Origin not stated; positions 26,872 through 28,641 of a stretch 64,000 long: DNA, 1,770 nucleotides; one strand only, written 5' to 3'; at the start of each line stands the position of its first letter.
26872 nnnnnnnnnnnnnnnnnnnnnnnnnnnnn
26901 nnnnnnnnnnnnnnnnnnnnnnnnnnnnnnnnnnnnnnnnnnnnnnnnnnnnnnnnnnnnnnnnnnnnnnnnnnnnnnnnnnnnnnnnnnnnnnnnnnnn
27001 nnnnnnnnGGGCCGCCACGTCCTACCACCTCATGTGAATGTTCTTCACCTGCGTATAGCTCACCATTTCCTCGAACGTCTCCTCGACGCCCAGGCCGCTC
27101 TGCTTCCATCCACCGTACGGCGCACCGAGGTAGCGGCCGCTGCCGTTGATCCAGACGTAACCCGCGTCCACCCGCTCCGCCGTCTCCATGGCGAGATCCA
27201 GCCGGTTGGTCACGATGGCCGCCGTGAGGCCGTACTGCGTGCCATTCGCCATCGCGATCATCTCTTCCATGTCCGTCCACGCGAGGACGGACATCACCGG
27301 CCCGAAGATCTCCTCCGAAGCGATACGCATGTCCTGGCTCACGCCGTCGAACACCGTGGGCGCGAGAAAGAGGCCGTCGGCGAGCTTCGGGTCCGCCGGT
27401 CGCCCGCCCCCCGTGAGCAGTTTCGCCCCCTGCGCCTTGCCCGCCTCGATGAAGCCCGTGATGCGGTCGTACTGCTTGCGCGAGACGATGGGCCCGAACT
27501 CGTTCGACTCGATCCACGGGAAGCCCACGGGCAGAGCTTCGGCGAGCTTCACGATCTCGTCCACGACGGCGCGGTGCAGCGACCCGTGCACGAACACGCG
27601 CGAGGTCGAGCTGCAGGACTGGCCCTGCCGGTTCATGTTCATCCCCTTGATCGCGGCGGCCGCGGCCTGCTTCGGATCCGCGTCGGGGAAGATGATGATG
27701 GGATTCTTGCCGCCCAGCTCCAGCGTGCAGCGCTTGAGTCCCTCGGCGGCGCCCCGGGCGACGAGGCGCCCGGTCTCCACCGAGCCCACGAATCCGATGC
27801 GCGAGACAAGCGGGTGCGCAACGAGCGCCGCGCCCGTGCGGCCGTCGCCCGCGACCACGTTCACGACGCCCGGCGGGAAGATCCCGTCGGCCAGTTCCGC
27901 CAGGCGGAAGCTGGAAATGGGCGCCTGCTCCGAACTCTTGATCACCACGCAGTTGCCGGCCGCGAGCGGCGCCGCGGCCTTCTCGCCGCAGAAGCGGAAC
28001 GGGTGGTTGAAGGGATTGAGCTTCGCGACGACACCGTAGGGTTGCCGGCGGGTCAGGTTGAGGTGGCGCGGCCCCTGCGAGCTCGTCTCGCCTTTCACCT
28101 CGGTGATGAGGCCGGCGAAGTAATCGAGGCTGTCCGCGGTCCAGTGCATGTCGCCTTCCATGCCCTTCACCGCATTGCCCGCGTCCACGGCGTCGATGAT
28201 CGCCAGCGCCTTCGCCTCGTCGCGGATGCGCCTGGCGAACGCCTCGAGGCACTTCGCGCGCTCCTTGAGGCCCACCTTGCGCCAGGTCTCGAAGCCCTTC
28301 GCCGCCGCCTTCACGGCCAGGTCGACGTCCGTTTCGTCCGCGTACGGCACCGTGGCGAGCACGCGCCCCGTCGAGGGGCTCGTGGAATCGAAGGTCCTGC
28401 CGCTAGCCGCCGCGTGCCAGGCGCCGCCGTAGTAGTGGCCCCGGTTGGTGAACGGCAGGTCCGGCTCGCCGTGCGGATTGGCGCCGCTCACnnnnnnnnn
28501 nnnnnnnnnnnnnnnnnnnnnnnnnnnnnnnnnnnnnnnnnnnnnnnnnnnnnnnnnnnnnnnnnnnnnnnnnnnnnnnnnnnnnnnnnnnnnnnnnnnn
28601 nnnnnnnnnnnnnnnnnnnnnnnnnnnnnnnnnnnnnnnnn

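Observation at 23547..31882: phnA - Zn-ADH - ALDH - TRAP operon: candidate route for 2-hydroxyethylphosphonate or phosphonoacetaldehyde via phosphonoacetate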

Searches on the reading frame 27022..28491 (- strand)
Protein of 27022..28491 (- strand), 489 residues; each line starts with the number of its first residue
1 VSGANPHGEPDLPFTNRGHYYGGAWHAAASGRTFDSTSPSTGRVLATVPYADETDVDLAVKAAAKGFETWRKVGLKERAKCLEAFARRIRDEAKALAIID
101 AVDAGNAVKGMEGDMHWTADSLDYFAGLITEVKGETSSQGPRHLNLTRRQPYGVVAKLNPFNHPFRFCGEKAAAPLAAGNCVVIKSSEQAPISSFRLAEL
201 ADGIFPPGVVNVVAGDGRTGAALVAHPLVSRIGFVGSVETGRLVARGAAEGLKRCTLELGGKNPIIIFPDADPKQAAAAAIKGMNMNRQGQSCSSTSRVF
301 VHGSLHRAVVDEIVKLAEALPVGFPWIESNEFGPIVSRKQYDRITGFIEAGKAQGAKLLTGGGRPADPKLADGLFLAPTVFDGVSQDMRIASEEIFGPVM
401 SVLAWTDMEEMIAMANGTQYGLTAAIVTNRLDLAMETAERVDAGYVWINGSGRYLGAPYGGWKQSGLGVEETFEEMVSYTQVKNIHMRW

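Call 5: search_protein_families(library=ncbifam, proteins=[window:27022-28491:-], max_evalue=0.00001)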
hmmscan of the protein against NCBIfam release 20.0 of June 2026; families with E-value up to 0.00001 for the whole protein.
window:27022-28491:- (489 aa): 40 families (the best 25 are shown)
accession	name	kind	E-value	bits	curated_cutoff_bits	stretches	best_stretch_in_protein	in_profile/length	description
NF009725.0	PRK13252.1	equivalog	6e-128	427.3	593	1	16-487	6-479/488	betaine-aldehyde dehydrogenase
TIGR01804.1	BADH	equivalog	1.8e-124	415.8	668.6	1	20-483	1-467/467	betaine-aldehyde dehydrogenase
TIGR02299.1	HpaE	equivalog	5.3e-116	388.1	638.35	1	18-487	2-476/488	5-carboxymethyl-2-hydroxymuconate semialdehyde dehydrogenase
NF010000.0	PRK13473.1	subfamily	2.1e-115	386.1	615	1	23-487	9-472/475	aminobutyraldehyde dehydrogenase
NF045735.1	PaDhStyDPseudo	equivalog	1.5e-108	363.5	850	1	22-487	8-481/483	phenylacetaldehyde dehydrogenase StyD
NF045736.1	PaDhStyDRhodo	equivalog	3.1e-107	359.1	800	1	19-485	5-475/479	phenylacetaldehyde dehydrogenase StyD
NF050026.1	AcaldDHExaC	equivalog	7.1e-103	344.9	900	1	18-486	17-492/503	acetaldehyde dehydrogenase ExaC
NF052305.1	DioxValDhHalo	equivalog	1.8e-97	327.2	750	1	18-467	6-459/483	2,5-dioxovalerate dehydrogenase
NF042993.1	AlphKGSA_gudD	equivalog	3e-97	326.4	770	1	19-486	6-479/481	alpha-ketoglutaric semialdehyde dehydrogenase GucD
TIGR03216.1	OH_muco_semi_DH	equivalog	3.3e-94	316.2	693.25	1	19-488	3-480/481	2-hydroxymuconic semialdehyde dehydrogenase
NF040648.1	lactal_redase_Meth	equivalog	8.3e-89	298.7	650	1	34-482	13-457/463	lactaldehyde dehydrogenase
NF006916.0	PRK09407.1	equivalog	2.5e-88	297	521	1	28-486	30-491/526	succinic semialdehyde dehydrogenase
TIGR03374.1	ABALDH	equivalog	5.5e-88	295.8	909.3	1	31-487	15-471/472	aminobutyraldehyde dehydrogenase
TIGR01780.1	SSADH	subfamily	1.1e-86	291.6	646.35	1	38-483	3-448/448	succinate-semialdehyde dehydrogenase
NF007497.0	PRK10090.1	equivalog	7.9e-84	282.1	500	1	19-486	9-476/480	aldehyde dehydrogenase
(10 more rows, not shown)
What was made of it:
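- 27022..28491 (-): Aldehyde dehydrogenase of a distinct clade (not PhnY, not BADH); inferred phosphonoacetaldehyde dehydrogenase. Its start overlaps the ADH stop (GTGA). BADH model 427 bits against a cutoff of 593; PhnY model 243 bits against 636 (call 5).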

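Call 6: search_protein_families(library=pfam, proteins=[window:27022-28491:-], max_evalue=0.00001)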
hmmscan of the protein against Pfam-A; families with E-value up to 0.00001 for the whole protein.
window:27022-28491:- (489 aa): 1 family
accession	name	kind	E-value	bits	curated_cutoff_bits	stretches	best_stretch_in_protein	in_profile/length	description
PF00171.27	Aldedh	-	4.7e-146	487.4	23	1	25-485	1-461/461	Aldehyde dehydrogenase family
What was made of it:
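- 27022..28491 (-): PF00171 (call 6).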

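Call 47: search_solved_structures(query=window:27022-28491:-, max_evalue=1e-60, show_alignments=0)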
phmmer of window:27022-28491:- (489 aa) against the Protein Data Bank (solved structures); distinct sequences matched with E-value up to 1e-60: 136 (the best 60 are shown).
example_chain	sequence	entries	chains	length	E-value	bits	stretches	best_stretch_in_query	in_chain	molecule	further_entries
6wsa_A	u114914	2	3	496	2.5e-106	359.3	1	20-487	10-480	NAD/NADP-dependent betaine aldehyde dehydrogenase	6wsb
2wox_A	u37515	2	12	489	5.9e-103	348.2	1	16-487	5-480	BETAINE ALDEHYDE DEHYDROGENASE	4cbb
2wme_A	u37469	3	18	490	6.2e-103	348.1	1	15-487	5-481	BETAINE ALDEHYDE DEHYDROGENASE | NAD/NADP-dependent betaine aldehyde dehydrogenase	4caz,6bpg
6bjp_A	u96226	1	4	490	8.6e-103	347.6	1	15-487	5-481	NAD/NADP-dependent betaine aldehyde dehydrogenase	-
2xdr_A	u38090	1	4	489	4.4e-102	345.3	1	16-487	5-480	BETAINE ALDEHYDE DEHYDROGENASE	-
3zqa_A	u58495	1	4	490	1.4e-101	343.6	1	15-487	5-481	BETAINE ALDEHYDE DEHYDROGENASE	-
5gtk_A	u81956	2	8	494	1.3e-100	340.5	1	20-486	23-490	Betaine-aldehyde dehydrogenase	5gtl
4qet_A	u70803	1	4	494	1.4e-100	340.3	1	20-486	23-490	Aldehyde dehydrogenase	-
5gt6_A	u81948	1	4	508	1.4e-100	340.3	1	20-486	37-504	Betaine-aldehyde dehydrogenase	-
6s6w_A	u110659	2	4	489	6.2e-100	338.2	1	20-487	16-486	Aldehyde dehydrogenase family 1 member A3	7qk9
4qf6_A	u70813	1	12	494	6.3e-100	338.2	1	20-486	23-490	Aldehyde dehydrogenase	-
6te5_A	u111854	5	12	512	6.8e-100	338.1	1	20-487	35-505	Aldehyde dehydrogenase family 1 member A3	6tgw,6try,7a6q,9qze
5fhz_A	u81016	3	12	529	7.6e-100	337.9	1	20-487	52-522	Aldehyde dehydrogenase family 1 member A3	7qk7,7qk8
7mjc_A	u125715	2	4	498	2.8e-97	329.4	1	6-487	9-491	Aldehyde dehydrogenase X, mitochondrial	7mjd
7rad_A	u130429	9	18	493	3.2e-97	329.2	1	6-487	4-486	Aldehyde dehydrogenase X, mitochondrial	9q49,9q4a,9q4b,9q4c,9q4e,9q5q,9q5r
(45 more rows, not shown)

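Call 69: search_solved_structures(query=window:27022-28491:-, max_evalue=1e-100, show_alignments=2)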
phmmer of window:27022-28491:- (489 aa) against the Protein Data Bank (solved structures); distinct sequences matched with E-value up to 1e-100: 6.
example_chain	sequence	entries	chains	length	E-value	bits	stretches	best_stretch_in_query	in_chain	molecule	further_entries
6wsa_A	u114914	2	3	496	2.5e-106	359.3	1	20-487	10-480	NAD/NADP-dependent betaine aldehyde dehydrogenase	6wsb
2wox_A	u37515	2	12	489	5.9e-103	348.2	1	16-487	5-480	BETAINE ALDEHYDE DEHYDROGENASE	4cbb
2wme_A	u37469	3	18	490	6.2e-103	348.1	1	15-487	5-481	BETAINE ALDEHYDE DEHYDROGENASE | NAD/NADP-dependent betaine aldehyde dehydrogenase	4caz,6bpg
6bjp_A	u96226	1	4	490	8.6e-103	347.6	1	15-487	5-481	NAD/NADP-dependent betaine aldehyde dehydrogenase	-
2xdr_A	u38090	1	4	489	4.4e-102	345.3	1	16-487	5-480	BETAINE ALDEHYDE DEHYDROGENASE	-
3zqa_A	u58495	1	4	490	1.4e-101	343.6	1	15-487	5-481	BETAINE ALDEHYDE DEHYDROGENASE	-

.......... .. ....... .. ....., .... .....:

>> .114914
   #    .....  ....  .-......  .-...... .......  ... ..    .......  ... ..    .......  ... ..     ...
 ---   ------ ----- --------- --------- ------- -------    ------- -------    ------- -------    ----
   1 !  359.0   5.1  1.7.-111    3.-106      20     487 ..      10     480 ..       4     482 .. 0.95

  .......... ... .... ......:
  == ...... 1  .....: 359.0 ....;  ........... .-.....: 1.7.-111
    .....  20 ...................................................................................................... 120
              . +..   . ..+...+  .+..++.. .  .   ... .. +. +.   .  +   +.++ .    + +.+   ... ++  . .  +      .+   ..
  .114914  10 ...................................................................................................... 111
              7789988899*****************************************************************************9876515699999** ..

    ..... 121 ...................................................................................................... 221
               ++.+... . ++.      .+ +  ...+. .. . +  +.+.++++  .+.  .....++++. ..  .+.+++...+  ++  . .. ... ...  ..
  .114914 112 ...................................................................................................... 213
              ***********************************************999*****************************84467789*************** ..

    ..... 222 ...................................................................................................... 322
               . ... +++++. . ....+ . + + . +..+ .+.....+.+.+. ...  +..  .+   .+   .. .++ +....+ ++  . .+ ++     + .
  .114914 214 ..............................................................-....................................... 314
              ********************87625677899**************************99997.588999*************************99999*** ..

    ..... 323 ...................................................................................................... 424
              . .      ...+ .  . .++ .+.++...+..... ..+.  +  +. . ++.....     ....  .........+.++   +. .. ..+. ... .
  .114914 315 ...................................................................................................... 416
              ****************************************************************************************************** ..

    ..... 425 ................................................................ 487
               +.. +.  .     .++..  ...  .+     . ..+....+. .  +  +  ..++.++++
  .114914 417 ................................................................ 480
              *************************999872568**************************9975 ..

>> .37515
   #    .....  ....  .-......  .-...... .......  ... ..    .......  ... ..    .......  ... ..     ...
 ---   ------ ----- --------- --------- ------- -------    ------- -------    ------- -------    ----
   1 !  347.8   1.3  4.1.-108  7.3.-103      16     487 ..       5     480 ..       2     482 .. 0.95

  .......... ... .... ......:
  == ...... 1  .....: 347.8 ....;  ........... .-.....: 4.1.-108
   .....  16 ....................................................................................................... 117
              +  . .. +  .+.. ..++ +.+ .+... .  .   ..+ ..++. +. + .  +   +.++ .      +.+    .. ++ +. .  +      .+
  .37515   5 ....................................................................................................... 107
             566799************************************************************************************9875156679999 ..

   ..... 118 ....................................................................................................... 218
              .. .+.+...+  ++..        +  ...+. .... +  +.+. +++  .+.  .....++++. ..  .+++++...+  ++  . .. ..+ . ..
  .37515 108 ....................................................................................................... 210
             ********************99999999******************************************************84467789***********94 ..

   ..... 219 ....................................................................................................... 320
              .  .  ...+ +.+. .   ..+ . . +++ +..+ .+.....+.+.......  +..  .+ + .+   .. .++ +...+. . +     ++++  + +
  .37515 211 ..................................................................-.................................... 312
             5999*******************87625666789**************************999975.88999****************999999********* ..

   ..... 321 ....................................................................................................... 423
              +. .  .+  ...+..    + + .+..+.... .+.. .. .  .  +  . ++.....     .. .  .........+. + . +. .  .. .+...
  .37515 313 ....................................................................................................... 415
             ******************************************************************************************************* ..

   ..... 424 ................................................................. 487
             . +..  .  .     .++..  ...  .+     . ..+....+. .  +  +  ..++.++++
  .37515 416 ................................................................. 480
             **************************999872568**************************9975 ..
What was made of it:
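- On Betaine-aldehyde dehydrogenase (NF009725 / TIGR01804), tested for the in-operon ALDH: Compared with 6wsa and 2wox, the Tyr, Trp and Trp positions are His163, Glu170 and Ser, and a Glu is replaced by Arg453 (call 69).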
